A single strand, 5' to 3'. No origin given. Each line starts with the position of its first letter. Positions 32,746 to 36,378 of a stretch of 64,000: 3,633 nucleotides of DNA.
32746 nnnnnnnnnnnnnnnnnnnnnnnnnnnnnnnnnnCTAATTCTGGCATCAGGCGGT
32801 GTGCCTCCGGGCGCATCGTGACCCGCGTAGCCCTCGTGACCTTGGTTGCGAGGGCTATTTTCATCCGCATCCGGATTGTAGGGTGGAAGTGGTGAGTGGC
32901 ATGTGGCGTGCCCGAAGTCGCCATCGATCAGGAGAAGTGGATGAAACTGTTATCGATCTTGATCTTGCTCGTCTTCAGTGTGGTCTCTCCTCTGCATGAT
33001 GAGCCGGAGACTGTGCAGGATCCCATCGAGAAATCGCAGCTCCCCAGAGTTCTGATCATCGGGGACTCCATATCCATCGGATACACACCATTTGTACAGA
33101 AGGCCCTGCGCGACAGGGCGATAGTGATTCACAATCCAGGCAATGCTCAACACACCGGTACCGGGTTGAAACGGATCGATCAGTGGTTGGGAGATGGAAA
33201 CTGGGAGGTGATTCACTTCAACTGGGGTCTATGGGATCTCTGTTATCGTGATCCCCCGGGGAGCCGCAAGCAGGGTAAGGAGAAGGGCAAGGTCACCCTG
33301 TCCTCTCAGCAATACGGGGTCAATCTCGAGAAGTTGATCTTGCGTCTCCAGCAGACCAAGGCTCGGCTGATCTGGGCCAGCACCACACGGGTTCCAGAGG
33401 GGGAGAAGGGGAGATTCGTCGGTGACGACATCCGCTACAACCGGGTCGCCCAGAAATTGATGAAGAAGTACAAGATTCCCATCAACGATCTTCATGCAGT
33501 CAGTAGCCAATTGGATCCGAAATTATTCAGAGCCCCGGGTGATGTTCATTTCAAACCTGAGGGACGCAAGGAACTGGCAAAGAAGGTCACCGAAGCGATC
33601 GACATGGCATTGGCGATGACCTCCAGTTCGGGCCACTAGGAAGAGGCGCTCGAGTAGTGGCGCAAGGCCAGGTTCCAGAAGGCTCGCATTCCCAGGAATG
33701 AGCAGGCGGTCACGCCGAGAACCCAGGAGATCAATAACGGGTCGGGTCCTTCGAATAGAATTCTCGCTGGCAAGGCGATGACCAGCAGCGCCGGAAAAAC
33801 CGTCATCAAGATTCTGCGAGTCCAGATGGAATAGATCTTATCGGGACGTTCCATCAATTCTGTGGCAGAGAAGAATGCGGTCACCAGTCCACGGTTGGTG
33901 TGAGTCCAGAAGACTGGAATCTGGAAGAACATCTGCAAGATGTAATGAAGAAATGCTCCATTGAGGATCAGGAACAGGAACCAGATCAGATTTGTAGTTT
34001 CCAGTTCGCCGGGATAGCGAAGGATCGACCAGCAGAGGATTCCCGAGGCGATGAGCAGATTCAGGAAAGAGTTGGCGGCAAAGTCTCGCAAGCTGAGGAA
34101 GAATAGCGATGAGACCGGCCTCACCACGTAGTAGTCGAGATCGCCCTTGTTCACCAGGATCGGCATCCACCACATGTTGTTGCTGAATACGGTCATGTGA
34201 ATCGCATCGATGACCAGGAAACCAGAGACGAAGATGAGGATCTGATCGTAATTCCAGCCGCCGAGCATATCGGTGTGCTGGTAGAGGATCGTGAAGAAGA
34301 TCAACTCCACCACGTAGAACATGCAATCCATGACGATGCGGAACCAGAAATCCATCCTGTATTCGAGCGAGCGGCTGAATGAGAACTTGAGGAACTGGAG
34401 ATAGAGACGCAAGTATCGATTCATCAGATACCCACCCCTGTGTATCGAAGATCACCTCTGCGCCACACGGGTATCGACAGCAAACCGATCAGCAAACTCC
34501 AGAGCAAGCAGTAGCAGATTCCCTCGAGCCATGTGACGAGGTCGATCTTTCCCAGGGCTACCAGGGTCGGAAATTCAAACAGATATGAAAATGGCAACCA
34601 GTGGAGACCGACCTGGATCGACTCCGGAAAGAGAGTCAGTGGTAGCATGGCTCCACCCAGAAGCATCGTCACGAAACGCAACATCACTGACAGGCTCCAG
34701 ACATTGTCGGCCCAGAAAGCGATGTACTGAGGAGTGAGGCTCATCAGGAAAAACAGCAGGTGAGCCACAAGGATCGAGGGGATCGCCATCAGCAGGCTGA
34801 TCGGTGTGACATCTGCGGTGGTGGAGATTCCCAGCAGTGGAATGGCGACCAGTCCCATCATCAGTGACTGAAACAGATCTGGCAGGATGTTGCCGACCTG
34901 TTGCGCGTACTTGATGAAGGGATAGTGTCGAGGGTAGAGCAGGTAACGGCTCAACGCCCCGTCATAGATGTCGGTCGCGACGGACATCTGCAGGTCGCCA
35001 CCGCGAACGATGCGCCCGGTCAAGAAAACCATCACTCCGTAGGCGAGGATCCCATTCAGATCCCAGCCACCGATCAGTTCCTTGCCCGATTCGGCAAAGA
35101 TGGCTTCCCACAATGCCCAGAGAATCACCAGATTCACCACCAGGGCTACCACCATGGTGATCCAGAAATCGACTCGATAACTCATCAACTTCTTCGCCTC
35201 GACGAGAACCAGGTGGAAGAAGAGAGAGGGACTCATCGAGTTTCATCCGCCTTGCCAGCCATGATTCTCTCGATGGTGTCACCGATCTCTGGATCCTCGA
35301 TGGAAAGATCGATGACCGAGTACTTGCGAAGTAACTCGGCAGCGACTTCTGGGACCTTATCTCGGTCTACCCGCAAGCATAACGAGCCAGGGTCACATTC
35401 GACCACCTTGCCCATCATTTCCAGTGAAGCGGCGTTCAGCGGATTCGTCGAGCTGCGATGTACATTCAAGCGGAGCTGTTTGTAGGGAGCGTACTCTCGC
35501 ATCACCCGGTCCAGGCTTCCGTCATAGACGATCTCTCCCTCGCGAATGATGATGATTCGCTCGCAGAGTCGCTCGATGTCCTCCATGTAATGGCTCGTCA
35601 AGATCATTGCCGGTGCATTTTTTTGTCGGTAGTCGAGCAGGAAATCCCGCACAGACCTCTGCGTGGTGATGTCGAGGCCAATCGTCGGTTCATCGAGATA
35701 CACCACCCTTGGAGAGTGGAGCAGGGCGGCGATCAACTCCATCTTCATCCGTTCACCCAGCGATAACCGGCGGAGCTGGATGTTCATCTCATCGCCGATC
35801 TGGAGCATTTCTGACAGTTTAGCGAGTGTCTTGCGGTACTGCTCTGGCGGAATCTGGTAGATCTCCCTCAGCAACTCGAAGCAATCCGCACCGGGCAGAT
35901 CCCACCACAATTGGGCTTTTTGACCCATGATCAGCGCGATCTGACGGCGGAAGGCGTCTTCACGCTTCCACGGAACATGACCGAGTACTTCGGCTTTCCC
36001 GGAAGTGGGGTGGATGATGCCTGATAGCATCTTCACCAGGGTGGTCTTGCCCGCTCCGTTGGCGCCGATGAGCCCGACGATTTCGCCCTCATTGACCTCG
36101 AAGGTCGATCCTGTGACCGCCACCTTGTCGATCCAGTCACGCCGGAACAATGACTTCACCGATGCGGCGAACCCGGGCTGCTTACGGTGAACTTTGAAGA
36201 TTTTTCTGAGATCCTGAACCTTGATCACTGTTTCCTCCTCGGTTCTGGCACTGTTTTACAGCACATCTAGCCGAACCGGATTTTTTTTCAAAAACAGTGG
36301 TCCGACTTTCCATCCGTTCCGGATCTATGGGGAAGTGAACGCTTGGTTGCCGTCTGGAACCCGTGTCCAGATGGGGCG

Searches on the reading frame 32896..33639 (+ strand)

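Call 32: search_protein_families(library=pfam, proteins=[window:32896-33639:+])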
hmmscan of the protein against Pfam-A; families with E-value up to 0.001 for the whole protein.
window:32896-33639:+ (247 aa): 2 families
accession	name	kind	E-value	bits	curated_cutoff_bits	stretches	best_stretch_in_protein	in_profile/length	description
PF13472.12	Lipase_GDSL_2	-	1.6e-06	29.2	32.9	1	55-223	2-175/178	GDSL-like Lipase/Acylhydrolase family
PF04311.20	DUF459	-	9.5e-05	22.3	27.2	0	51-95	1-43/197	Protein of unknown function (DUF459)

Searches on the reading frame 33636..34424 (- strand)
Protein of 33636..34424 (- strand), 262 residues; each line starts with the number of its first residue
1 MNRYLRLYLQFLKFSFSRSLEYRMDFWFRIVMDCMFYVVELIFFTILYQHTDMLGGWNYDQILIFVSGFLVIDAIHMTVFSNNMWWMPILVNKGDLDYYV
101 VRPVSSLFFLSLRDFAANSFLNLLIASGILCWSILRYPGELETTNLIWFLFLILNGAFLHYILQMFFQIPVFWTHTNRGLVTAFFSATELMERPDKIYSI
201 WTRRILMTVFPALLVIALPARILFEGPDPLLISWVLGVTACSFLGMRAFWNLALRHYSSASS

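Call 32: search_protein_families(library=pfam, proteins=[window:33636-34424:-])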
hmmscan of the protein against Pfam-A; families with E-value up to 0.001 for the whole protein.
window:33636-34424:- (262 aa): 1 family
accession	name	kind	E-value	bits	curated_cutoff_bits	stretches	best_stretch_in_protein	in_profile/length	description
PF06182.17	ABC2_membrane_6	-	1.8e-33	116.7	22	1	36-261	3-229/229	ABC-2 family transporter protein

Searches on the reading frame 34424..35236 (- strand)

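Call 32: search_protein_families(library=pfam, proteins=[window:34424-35236:-])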
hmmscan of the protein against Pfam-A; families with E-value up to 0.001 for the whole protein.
window:34424-35236:- (270 aa): 2 families
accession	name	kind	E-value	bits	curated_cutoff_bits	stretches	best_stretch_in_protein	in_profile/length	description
PF06182.17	ABC2_membrane_6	-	2.5e-20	73.7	22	1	36-269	4-229/229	ABC-2 family transporter protein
PF01061.29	ABC2_membrane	-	0.00056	19.9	26.9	0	26-221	22-204/211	ABC-2 type transporter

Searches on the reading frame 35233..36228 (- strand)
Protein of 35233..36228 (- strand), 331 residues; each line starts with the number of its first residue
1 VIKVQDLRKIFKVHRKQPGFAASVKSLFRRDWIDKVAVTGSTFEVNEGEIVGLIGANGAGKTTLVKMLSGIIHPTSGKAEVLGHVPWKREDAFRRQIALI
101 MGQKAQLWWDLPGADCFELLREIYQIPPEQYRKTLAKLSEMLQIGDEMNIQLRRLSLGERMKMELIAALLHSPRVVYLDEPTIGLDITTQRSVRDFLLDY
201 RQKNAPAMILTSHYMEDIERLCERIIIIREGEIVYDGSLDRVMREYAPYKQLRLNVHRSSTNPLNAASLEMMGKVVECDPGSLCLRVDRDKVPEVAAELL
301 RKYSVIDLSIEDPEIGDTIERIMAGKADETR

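Call 32: search_protein_families(library=pfam, proteins=[window:35233-36228:-])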
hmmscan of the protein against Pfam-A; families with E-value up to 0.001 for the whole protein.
window:35233-36228:- (331 aa): 2 families
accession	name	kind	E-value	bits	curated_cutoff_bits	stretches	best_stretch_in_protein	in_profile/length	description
PF00005.33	ABC_tran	-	5.4e-24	85.8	25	1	40-182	3-136/137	ABC transporter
PF13304.12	AAA_21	-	1.4e-11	45.5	27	1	138-213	221-298/304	AAA domain, putative AbiEii toxin, Type IV TA system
